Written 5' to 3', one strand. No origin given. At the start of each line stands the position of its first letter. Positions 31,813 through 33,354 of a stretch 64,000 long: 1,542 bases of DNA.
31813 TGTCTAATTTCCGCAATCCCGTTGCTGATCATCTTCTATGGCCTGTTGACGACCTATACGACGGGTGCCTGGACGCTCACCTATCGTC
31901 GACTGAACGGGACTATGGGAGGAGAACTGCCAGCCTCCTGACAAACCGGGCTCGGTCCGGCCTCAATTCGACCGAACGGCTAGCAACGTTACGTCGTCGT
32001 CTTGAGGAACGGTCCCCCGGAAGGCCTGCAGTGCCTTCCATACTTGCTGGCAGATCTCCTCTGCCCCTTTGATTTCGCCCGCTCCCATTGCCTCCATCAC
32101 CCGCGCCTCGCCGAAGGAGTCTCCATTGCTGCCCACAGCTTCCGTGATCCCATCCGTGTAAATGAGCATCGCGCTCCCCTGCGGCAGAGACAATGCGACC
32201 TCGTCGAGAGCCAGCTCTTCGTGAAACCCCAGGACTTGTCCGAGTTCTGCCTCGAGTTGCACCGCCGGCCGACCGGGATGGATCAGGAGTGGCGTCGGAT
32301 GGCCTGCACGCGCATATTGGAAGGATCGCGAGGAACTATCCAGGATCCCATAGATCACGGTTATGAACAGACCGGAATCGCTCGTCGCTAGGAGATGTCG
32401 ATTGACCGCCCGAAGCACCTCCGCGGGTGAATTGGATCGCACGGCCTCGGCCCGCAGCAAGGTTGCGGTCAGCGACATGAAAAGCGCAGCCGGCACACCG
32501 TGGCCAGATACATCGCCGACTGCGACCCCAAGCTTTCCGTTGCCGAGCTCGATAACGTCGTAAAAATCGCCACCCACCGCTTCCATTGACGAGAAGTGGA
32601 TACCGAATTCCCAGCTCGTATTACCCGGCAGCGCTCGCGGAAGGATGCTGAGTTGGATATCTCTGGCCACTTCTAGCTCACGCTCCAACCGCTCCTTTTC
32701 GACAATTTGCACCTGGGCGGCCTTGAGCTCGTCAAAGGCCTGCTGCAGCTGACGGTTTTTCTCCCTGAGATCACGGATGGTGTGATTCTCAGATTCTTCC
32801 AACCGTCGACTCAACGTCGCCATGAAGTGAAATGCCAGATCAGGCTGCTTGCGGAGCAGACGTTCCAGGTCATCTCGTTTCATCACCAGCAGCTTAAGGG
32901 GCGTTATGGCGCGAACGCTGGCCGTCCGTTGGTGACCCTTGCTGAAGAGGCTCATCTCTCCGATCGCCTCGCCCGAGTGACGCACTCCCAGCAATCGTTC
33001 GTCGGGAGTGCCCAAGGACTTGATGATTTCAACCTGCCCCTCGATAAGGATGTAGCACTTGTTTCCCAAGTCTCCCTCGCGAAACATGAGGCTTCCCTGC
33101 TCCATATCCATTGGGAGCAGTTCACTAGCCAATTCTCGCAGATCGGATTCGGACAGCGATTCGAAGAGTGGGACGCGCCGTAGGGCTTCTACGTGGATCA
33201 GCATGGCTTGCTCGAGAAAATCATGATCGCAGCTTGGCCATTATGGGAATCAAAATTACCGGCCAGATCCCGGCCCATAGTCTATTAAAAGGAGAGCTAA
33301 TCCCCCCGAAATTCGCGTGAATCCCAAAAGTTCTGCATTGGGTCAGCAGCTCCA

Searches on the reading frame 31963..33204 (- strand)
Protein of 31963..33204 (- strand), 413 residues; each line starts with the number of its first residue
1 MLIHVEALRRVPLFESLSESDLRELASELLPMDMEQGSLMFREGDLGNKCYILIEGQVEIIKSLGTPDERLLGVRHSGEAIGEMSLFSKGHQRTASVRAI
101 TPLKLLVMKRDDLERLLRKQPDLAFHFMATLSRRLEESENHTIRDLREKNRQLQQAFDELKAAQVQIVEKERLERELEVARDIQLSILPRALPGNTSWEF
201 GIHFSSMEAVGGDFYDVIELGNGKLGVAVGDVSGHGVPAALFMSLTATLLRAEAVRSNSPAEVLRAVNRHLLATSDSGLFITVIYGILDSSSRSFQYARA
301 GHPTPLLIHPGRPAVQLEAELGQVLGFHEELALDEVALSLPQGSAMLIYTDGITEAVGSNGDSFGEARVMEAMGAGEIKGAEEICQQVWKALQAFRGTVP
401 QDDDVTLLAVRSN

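Call 24: search_protein_families(library=ncbifam, proteins=[window:31963-33204:-], max_evalue=0.00001)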
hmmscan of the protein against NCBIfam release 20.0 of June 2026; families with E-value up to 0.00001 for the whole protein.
window:31963-33204:- (413 aa): 7 families
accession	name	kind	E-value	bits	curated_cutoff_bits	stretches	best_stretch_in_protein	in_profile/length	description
NF038263.1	prot_phos_SiaA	equivalog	8.7e-20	70.8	700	1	124-411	371-656/658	biofilm regulation protein phosphatase SiaA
NF045505.1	RR_RssB_Pseudo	equivalog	8e-18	64.6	700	1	146-371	127-356/394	two-component system response regulator RssB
NF041163.2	encap_f2b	equivalog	2.4e-13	50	400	1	5-141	70-207/450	family 2B encapsulin nanocompartment shell protein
TIGR03896.1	cyc_nuc_ocin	subfamily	3.9e-13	49.4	161.05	1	5-137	136-268/317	bacteriocin-type transport-associated protein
NF008732.0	PRK11753.1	equivalog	7.9e-12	45.1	266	1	38-140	32-134/214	cAMP-activated global transcriptional regulator CRP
NF058543.1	ActPatMycb56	equivalog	6.4e-10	38.4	460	1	13-135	3-122/317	acetyltransferase Pat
TIGR02865.1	spore_II_E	equivalog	4.4e-07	28.4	490.8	1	208-409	564-760/764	stage II sporulation protein E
